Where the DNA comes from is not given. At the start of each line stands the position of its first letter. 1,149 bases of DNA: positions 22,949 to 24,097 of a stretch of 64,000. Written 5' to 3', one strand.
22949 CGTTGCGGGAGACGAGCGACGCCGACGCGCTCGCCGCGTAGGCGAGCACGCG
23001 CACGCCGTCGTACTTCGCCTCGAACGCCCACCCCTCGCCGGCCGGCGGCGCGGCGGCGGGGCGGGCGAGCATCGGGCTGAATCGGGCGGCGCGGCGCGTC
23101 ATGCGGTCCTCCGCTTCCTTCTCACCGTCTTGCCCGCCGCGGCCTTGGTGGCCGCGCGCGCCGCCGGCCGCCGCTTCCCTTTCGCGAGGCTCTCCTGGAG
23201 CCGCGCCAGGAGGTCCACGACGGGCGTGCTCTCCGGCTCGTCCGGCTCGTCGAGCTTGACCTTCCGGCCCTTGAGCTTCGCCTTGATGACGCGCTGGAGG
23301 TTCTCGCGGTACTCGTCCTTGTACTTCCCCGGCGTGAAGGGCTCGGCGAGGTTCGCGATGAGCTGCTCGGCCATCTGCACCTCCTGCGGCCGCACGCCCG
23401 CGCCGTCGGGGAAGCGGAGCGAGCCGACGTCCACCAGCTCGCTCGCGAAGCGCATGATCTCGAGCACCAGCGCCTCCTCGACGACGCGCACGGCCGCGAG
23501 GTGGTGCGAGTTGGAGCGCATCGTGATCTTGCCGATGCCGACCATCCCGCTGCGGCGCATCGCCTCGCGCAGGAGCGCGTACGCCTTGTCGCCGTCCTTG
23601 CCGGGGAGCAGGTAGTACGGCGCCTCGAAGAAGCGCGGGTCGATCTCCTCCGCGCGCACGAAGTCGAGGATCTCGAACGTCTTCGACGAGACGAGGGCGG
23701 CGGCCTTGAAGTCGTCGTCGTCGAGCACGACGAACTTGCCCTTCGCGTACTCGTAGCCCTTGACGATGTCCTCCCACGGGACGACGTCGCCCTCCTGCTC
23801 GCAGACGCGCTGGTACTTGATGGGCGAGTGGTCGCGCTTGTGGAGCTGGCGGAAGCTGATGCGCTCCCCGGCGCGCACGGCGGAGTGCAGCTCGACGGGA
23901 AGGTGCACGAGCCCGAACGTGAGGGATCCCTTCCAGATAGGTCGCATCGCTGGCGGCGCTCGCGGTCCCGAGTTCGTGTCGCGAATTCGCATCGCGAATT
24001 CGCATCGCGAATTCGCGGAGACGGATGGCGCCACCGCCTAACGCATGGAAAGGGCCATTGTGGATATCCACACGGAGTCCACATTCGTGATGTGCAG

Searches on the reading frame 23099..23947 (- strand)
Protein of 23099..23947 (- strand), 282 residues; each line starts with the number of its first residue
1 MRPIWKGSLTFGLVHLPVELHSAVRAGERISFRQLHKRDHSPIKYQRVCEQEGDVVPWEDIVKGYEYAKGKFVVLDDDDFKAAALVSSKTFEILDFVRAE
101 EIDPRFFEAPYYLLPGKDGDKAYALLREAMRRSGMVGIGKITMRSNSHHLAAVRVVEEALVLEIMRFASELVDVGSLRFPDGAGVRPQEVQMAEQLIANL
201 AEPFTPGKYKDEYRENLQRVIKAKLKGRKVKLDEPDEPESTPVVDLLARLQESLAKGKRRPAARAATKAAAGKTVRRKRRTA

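Call 11: search_protein_families(library=pfam, proteins=[window:23099-23947:-], max_evalue=0.01)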
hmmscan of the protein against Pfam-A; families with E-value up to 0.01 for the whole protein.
window:23099-23947:- (282 aa): 1 family
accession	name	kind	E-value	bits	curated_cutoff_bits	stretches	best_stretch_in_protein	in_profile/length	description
PF02735.22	Ku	-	2.1e-48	165.2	25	1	11-190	2-188/190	Ku70/Ku80 beta-barrel domain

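Call 14: find_encoding_contigs(protein=window:23099-23947:-, flank=10000, max_places=10)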
Protein window:23099-23947:- (282 aa): no gene with exactly this product is on record in the collection.

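Call 15: find_homologous_proteins(query=window:23099-23947:-, max_evalue=1e-30)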
Query window:23099-23947:- (282 aa): 6519 proteins with E <= 1e-30 among 8000 candidates; the best 120 are listed.
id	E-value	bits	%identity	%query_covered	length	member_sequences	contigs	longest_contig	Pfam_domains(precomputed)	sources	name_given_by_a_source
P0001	3.0e-180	615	99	100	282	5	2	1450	PF02735.23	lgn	-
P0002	1.3e-161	554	89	100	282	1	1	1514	PF02735.23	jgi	-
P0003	4.3e-157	540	86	100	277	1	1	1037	PF02735.23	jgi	-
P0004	8.1e-148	509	84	94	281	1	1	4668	PF02735.23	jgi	jgi:DNA end-binding protein Ku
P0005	2.8e-145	501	81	97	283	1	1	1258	PF02735.23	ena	-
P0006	6.8e-127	441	73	92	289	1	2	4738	PF02735.23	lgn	-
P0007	1.3e-126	440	70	97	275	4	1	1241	PF02735.23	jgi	jgi:DNA end-binding protein Ku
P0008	1.9e-126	439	76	92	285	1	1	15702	PF02735.23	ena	-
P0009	5.2e-126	438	71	95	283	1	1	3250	PF02735.23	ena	-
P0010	5.4e-126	438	67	97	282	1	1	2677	PF02735.23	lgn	-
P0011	1.6e-125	436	70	99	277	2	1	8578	PF02735.23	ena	-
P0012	1.7e-125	436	71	96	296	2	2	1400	PF02735.23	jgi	-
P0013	2.7e-125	435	69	100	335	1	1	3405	PF02735.23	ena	-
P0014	3.0e-125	435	69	100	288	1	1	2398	PF02735.23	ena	-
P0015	3.2e-125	435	68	100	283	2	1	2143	PF02735.23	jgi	jgi:DNA end-binding protein Ku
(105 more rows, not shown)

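Call 16: find_related_loci(query=window:23099-23947:-, collection=genome_contigs, flank=10000)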
Query window:23099-23947:- (282 aa) in genome_contigs; peptide patterns used: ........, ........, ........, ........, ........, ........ (x = any residue, [..] = any of these).
394 stretches matched a pattern; 290 encode a relative of the query (tblastn E <= 1e-3); the best 80 are kept; 80 distinct loci.
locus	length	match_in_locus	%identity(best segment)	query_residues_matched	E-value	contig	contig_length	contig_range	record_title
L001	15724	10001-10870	56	1-282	9e-111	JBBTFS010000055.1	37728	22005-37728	MAG: Gemmatimonadota bacterium isolate H51-bin008_1 H51_bin008_1_000000000055, whole genome shotgun sequence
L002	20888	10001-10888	59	1-282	8e-107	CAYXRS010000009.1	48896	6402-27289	MAG TPA_asm: uncultured Gemmatimonadaceae bacterium isolate SRP217488_co1_28 genome assembly, contig: NODE_260_length_48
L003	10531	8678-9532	59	1-282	2e-104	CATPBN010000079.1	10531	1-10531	MAG: uncultured Gemmatimonadaceae bacterium isolate S75_Bin_6 genome assembly, contig: S75_000000033064, whole genome sh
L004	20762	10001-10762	63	1-255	2e-96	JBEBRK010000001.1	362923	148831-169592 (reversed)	MAG: Gemmatimonas phototrophica isolate T2.bin.114 NODE_29_length_362923_cov_87.237753, whole genome shotgun sequence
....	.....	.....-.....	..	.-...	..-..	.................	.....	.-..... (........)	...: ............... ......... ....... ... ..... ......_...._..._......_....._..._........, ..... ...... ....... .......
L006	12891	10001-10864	54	1-282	4e-93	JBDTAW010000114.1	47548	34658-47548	MAG: Gemmatimonadaceae bacterium isolate cluster2_bin.118 k127_5495972, whole genome shotgun sequence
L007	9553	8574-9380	54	1-268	4e-91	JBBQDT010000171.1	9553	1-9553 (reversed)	MAG: Gemmatimonadales bacterium isolate Co_metawrap_1148 Cmw_1148_k141_13644408_length_9553_cov_8.9966, whole genome sho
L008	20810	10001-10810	55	2-279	7e-91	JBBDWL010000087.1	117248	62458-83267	MAG: Vicinamibacterales bacterium isolate LejiaD_66_45 Lejia_D_332_length_117248_cov_27, whole genome shotgun sequence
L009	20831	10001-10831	51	2-282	7e-89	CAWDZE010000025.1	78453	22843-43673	MAG: Vicinamibacteria bacterium isolate MFD04850.bin.3.690 genome assembly, contig: contig_71317, whole genome shotgun s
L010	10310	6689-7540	50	2-279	8e-89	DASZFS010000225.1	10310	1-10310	MAG TPA_asm: Vicinamibacterales bacterium isolate SMAG_U6528 k141_3762154, whole genome shotgun sequence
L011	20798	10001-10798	54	1-269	2e-88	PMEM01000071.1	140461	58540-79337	MAG: Gemmatimonadetes bacterium isolate fen_1247 73.20120700_E1X.16_contig_60, whole genome shotgun sequence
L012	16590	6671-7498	52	2-280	1e-81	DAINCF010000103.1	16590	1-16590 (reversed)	MAG TPA_asm: Vicinamibacterales bacterium isolate CTOTU39262 NODE_350_length_16590_cov_8.449834, whole genome shotgun se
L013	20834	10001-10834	47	1-278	3e-80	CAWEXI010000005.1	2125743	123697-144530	MAG: uncultured Verrucomicrobiae bacterium isolate MFD09671.bin.2.80 genome assembly, contig: contig_9760, whole genome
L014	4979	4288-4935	57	1-215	3e-78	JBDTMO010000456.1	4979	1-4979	MAG: bacterium isolate cluster3_bin.128 NODE_96528_length_4979_cov_5.470755, whole genome shotgun sequence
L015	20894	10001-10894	45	2-282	9e-78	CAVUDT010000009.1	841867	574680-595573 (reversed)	MAG: uncultured Acidobacteriota bacterium isolate MFD02840.bin.1.7 genome assembly, contig: contig_74905, whole genome s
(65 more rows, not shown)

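Call 18: find_encoding_contigs(protein=P0001, flank=10000, max_places=6)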
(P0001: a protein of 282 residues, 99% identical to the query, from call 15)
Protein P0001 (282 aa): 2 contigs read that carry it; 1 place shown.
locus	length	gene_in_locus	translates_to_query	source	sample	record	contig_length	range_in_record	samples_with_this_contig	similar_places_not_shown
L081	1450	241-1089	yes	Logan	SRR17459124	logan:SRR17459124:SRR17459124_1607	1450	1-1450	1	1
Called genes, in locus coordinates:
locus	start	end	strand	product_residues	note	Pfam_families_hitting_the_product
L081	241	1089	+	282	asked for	PF02735:Ku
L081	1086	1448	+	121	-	?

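Call 19: find_encoding_contigs(protein=P0004, flank=10000, max_places=6)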
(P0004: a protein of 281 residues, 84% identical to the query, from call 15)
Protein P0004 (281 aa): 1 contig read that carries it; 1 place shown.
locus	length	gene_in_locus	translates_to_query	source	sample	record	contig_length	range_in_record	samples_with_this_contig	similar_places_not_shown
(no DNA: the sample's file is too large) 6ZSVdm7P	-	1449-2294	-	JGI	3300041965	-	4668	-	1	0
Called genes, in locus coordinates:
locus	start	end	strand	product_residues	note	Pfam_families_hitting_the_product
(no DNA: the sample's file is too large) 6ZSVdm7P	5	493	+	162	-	-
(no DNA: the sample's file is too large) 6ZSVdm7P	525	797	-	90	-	-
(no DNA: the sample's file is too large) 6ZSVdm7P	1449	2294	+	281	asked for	PF02735:Ku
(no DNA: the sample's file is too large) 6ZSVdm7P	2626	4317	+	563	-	PF01068:DNA_ligase_A_M, PF04679:DNA_ligase_A_C, PF21686:LigD_Prim-Pol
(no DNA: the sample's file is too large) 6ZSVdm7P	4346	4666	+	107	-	?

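Call 20: find_encoding_contigs(protein=P0002, flank=10000, max_places=6)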
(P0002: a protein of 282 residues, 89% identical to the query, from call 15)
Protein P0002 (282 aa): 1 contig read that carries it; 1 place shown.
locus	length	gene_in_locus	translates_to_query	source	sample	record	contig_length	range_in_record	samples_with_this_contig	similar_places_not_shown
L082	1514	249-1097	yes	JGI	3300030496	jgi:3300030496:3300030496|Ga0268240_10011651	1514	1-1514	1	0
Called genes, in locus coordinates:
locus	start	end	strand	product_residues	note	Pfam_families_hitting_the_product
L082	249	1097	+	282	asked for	PF02735:Ku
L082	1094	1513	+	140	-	?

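Call 22: find_related_loci(query=window:23099-23947:-, collection=metagenome_contigs, flank=10000)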
Query window:23099-23947:- (282 aa) in metagenome_contigs; peptide patterns used: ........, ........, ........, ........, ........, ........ (x = any residue, [..] = any of these).
597 stretches matched a pattern; 437 encode a relative of the query (tblastn E <= 1e-3); the best 80 are kept; 80 distinct loci.
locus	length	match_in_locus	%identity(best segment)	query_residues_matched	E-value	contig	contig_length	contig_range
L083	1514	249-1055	89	1-269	1e-172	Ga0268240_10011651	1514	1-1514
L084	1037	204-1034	86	1-282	5e-173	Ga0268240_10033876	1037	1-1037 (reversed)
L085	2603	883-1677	64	1-265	2e-118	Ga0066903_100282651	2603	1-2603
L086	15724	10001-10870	56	1-282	3e-111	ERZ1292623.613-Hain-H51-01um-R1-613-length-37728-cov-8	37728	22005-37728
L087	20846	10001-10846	57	1-282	2e-108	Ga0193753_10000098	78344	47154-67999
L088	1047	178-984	59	2-269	1e-117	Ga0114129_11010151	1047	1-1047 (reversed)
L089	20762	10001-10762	60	1-256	2e-96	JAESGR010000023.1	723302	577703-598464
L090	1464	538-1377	54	1-282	6e-102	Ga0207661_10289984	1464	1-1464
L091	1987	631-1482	56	2-282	4e-100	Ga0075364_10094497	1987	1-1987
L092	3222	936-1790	54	1-278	2e-96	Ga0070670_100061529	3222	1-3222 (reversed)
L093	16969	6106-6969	54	1-282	2e-93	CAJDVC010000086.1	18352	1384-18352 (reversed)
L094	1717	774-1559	57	2-260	1e-98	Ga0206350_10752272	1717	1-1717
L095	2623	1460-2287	55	2-276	9e-96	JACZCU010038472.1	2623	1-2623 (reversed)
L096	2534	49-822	58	2-260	1e-95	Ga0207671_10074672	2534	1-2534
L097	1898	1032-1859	54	2-278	1e-96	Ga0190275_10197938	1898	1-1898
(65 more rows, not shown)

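Call 29: search_protein_families(library=pfam, proteins=[L087:8027-9160:-, L087:3544-6249:-, L087:6406-7041:-, L087:7536-8030:-, L087:10846-12912:+, L087:12905-13363:+, L087:14399-16825:-, L087:1870-3237:+, L087:19112-20722:+, L087:9157-9489:-], max_evalue=0.01)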
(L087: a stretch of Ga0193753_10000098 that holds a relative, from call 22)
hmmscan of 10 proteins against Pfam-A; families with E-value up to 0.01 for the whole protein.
L087:8027-9160:- (377 aa): 0 families

L087:3544-6249:- (901 aa): 2 families
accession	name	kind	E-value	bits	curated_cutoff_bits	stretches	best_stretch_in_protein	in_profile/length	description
PF12704.14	MacB_PCD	-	3.8e-39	135.6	27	2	117-328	1-206/207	MacB-like periplasmic core domain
PF02687.27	FtsX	-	6.4e-23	81.5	25.5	2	372-481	3-111/120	FtsX-like permease C-terminal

L087:6406-7041:- (211 aa): 0 families

L087:7536-8030:- (164 aa): 0 families

L087:10846-12912:+ (688 aa): 3 families
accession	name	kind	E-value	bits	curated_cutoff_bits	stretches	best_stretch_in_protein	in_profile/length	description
PF21686.3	LigD_Prim-Pol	-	1.8e-81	273.9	27.4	1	417-671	1-254/254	LigD, primase-polymerase domain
PF01068.26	DNA_ligase_A_M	-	2.8e-33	115.8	26.2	1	6-204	1-204/204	ATP dependent DNA ligase domain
PF04679.21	DNA_ligase_A_C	-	1.2e-28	99.7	27.5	1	223-316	2-94/94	ATP dependent DNA ligase C terminal region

L087:12905-13363:+ (152 aa): 0 families

L087:14399-16825:- (808 aa): 2 families
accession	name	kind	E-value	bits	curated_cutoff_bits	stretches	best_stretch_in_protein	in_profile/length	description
PF02687.27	FtsX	-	9.6e-28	97.1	25.5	2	270-390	2-120/120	FtsX-like permease C-terminal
PF12704.14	MacB_PCD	-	1.8e-27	97.4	27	2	23-229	2-204/207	MacB-like periplasmic core domain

L087:1870-3237:+ (455 aa): 1 family
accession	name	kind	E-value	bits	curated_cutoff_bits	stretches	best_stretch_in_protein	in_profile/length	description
PF00155.27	Aminotran_1_2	-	2.8e-61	208.1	19.7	1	93-443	2-361/361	Aminotransferase class I and II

L087:19112-20722:+ (536 aa): 2 families
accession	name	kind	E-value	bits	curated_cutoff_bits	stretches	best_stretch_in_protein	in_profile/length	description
PF01663.27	Phosphodiest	-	1.5e-29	104.1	23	1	41-374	2-241/342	Type I phosphodiesterase / nucleotide pyrophosphatase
PF00884.28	Sulfatase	-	0.00032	20.5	25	0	40-109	3-72/301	Sulfatase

L087:9157-9489:- (110 aa): 0 families

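Call 39: find_encoding_contigs(protein=P0008, flank=10000, max_places=3)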
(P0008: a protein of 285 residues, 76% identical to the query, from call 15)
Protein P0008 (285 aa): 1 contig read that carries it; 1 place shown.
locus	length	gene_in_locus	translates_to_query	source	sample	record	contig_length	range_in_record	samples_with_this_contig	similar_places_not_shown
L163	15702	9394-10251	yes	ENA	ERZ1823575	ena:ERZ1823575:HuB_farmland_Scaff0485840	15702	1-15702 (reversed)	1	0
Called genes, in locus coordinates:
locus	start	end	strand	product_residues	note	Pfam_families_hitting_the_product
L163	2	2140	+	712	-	?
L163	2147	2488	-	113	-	-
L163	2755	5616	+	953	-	PF00690:Cation_ATPase_N, PF00122:E1-E2_ATPase, PF00702:Hydrolase, PF13246:Cation_ATPase, PF12710:HAD, PF00689:Cation_ATPase_C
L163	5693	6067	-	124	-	-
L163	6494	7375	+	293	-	-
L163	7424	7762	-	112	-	-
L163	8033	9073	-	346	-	PF00091:Tubulin, PF12327:FtsZ_C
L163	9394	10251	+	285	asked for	PF02735:Ku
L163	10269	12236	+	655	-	PF01068:DNA_ligase_A_M, PF04679:DNA_ligase_A_C, PF21686:LigD_Prim-Pol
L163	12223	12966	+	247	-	-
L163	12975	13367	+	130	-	-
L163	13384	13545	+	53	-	-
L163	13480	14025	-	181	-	-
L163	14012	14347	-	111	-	-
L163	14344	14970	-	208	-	-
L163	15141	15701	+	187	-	?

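Call 40: find_encoding_contigs(protein=P0006, flank=10000, max_places=3)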
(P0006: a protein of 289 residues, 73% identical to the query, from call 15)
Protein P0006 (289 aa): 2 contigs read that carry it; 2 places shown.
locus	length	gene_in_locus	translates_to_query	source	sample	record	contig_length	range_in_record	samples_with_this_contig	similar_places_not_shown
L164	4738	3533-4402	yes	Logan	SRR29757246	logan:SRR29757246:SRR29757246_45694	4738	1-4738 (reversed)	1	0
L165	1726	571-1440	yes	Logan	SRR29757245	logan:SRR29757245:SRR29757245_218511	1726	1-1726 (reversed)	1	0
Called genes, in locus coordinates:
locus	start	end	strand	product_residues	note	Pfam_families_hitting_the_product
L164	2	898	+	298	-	?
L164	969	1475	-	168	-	-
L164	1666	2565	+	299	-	-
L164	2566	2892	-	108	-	-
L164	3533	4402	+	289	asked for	PF02735:Ku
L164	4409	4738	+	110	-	?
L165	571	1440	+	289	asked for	PF02735:Ku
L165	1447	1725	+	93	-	?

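Call 89: search_protein_families(library=pfam, proteins=[L163:15141-15701:+, L163:14344-14970:-, L163:14012-14347:-, L163:13480-14025:-, L163:12223-12966:+], max_evalue=0.05)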
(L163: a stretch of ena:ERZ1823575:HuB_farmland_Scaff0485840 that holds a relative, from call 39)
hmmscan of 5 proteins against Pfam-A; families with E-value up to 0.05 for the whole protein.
L163:15141-15701:+ (187 aa): 1 family
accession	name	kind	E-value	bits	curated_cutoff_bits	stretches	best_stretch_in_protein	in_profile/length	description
PF20554.3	DUF6766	-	6.2e-53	179.8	27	1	50-186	2-139/221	Domain of unknown function (DUF6766)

L163:14344-14970:- (208 aa): 0 families

L163:14012-14347:- (111 aa): 0 families

L163:13480-14025:- (181 aa): 0 families

L163:12223-12966:+ (247 aa): 0 families
